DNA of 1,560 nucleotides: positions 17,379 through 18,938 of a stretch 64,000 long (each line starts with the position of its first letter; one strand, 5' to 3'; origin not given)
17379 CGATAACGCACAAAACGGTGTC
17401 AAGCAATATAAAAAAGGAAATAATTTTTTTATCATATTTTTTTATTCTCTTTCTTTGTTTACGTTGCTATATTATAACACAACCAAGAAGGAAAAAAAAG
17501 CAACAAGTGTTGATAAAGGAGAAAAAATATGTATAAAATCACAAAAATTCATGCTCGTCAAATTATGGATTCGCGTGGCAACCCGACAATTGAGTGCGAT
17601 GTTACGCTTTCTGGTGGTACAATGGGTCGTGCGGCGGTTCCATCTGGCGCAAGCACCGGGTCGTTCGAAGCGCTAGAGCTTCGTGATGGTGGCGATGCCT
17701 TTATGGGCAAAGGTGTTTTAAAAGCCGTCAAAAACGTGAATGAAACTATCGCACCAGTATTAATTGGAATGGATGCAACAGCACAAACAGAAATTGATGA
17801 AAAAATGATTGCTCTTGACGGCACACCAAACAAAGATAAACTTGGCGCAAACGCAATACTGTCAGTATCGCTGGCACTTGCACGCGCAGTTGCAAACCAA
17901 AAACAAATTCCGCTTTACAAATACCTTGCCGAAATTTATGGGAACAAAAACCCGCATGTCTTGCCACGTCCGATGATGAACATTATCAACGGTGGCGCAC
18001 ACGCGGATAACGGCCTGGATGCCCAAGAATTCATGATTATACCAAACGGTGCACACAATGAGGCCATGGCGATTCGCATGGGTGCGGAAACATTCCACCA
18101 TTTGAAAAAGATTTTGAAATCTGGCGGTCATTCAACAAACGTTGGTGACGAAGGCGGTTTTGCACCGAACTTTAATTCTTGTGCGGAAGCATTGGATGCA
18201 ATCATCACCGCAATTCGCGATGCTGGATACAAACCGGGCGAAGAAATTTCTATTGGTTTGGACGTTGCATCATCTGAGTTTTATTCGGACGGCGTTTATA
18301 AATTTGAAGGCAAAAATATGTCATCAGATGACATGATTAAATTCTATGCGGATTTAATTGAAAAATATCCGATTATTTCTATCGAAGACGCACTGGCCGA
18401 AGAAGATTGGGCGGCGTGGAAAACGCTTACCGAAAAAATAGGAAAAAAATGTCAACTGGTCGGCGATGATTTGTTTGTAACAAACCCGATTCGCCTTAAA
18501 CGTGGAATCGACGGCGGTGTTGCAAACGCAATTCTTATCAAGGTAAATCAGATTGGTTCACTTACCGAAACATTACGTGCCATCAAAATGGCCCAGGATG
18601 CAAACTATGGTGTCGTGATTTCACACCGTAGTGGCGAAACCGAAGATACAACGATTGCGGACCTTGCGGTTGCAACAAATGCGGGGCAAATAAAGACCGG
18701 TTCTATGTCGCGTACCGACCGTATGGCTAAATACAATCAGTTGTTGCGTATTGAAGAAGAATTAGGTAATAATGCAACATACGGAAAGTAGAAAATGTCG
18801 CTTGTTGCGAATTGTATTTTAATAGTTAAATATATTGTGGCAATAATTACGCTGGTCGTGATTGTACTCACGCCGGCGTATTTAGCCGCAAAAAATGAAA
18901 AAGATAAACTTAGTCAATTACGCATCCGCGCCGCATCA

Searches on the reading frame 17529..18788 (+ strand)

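Call 54: search_protein_families(library=pfam, proteins=[window:17529-18788:+], max_evalue=0.00001)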
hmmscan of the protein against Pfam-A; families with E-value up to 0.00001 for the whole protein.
window:17529-18788:+ (420 aa): 3 families
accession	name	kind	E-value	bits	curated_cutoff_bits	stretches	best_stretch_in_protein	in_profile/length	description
PF00113.28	Enolase_C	-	1.1e-127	425.8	21.5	1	143-418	2-287/296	Enolase, C-terminal TIM barrel domain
PF03952.21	Enolase_N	-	1.8e-58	196.8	35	1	4-133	1-131/131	Enolase, N-terminal domain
PF13378.12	MR_MLE_C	-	1.6e-07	31.7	29.4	1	264-395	55-181/219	Enolase C-terminal domain-like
